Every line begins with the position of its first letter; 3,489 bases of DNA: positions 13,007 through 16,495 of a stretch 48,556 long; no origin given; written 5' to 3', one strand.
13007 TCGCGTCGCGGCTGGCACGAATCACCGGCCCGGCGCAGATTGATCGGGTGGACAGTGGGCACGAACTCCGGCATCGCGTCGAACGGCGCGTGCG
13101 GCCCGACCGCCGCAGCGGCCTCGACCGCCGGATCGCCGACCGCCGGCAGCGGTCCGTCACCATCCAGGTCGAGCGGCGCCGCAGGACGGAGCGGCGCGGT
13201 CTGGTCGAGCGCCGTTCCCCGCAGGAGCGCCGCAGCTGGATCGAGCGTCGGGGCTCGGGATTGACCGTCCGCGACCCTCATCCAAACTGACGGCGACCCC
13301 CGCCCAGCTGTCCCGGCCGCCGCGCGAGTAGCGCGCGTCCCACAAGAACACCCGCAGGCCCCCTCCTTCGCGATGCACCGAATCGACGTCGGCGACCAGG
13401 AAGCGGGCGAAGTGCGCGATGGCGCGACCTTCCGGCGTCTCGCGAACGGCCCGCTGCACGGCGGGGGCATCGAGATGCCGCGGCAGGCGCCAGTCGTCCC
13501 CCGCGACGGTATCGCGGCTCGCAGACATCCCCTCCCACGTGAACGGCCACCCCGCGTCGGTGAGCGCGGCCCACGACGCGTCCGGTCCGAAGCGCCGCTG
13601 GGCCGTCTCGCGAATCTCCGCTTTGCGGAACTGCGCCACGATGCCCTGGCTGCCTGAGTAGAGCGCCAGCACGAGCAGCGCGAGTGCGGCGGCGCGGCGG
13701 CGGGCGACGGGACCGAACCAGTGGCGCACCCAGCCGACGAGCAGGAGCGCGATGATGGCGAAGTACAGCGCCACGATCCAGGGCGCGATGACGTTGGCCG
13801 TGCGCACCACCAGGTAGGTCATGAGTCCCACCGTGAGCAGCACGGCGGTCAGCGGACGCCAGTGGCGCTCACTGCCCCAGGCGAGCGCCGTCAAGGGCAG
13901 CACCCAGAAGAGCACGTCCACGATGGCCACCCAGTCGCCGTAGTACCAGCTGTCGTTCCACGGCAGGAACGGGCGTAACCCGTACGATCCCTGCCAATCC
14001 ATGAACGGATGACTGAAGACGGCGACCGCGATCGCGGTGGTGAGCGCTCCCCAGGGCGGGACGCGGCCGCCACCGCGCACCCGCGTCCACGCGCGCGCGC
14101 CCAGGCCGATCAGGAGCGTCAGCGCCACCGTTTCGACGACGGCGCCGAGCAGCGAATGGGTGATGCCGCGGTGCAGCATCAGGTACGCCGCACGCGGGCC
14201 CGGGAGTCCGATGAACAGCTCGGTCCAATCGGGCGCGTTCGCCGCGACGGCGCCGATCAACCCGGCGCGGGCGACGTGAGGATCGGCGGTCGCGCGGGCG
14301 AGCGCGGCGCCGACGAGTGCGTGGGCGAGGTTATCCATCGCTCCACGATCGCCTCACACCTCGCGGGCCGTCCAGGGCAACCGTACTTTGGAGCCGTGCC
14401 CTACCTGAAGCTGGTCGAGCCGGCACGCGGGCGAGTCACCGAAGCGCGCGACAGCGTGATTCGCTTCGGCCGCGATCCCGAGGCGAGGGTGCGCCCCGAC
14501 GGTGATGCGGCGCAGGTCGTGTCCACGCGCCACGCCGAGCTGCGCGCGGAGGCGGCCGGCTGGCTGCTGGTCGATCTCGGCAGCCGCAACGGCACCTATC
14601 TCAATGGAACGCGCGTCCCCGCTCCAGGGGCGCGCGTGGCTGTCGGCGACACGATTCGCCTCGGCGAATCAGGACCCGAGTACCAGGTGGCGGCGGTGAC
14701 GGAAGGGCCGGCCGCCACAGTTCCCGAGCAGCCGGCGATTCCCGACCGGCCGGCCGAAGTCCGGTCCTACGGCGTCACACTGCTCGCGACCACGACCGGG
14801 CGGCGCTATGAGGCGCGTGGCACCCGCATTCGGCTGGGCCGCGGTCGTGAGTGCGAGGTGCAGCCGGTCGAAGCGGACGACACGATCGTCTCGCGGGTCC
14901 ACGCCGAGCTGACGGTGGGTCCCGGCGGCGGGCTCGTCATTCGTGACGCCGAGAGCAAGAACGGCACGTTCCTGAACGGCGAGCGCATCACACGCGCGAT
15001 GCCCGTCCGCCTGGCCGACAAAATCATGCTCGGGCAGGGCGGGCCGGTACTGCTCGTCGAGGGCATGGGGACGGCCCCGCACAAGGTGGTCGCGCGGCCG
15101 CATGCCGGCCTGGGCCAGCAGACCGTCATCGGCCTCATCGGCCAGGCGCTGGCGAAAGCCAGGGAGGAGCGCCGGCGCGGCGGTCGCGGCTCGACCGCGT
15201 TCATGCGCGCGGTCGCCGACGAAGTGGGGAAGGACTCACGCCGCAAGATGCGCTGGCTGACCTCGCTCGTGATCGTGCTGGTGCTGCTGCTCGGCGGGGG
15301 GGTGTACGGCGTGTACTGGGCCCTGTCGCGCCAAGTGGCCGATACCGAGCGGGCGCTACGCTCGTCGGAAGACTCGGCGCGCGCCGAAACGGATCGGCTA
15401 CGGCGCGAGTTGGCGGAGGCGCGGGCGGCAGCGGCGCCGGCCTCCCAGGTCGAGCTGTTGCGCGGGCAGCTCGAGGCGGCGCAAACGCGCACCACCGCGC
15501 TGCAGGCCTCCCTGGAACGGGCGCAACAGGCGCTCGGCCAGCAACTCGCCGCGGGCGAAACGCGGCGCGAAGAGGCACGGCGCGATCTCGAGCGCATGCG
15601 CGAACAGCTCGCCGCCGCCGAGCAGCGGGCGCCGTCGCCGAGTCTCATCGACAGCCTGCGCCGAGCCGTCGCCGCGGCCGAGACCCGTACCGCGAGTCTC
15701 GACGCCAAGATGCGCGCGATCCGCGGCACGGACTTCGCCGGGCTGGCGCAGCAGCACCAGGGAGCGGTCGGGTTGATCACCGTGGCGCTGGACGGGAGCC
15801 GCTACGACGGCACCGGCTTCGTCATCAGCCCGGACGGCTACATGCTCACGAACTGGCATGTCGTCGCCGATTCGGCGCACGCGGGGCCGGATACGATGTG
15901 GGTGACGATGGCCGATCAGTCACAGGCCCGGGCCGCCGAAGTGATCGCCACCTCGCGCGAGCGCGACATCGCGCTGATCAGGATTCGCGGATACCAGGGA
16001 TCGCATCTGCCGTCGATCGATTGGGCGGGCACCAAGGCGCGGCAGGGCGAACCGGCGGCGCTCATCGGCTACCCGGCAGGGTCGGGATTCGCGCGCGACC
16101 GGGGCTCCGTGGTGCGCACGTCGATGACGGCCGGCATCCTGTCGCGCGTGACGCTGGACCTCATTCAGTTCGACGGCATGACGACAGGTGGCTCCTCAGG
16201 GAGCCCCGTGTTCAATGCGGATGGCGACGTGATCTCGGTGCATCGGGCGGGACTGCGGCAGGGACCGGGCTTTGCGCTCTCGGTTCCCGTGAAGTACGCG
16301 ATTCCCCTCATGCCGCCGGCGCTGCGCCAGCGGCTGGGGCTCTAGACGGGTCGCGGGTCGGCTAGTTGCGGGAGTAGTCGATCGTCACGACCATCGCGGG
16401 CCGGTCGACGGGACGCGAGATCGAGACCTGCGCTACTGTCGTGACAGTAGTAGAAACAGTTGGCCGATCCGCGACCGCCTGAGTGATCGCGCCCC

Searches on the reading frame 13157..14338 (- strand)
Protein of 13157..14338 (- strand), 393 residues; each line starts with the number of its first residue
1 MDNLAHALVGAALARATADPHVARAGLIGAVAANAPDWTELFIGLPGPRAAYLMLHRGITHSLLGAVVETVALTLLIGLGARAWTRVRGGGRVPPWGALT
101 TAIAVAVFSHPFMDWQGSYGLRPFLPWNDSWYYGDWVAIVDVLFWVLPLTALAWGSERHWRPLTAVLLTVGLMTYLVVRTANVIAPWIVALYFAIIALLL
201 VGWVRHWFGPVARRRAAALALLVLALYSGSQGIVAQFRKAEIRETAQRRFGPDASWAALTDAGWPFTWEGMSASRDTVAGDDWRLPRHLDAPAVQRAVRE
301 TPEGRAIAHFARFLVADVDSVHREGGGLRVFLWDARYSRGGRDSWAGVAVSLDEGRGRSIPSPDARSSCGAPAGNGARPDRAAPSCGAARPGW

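Call 51: search_protein_families(library=pfam, max_evalue=0.001, proteins=[window:13157-14338:-])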
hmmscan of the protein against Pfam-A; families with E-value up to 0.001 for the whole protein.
window:13157-14338:- (393 aa): 1 family
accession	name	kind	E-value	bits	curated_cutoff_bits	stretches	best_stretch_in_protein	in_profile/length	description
PF04307.19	YdjM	-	2.6e-20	73.1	29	1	1-179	1-169/176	YdjM inner membrane protein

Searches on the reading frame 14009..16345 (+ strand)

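Call 51: search_protein_families(library=pfam, max_evalue=0.001, proteins=[window:14009-16345:+])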
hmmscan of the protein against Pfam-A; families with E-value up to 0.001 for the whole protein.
window:14009-16345:+ (778 aa): 4 families
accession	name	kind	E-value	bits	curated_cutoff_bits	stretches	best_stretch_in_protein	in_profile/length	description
PF00498.31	FHA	-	3.6e-30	104.6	20.7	2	151-219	1-67/67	FHA domain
PF13365.12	Trypsin_2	-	3.6e-25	89.8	27.6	1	601-742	1-142/144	Trypsin-like peptidase domain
PF16697.10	Yop-YscD_cpl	-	5.9e-18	65.4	33.2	2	263-343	8-85/94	Inner membrane component of T3SS, cytoplasmic domain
PF00089.32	Trypsin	-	1.6e-07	31.8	20.6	1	598-754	22-204/220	Trypsin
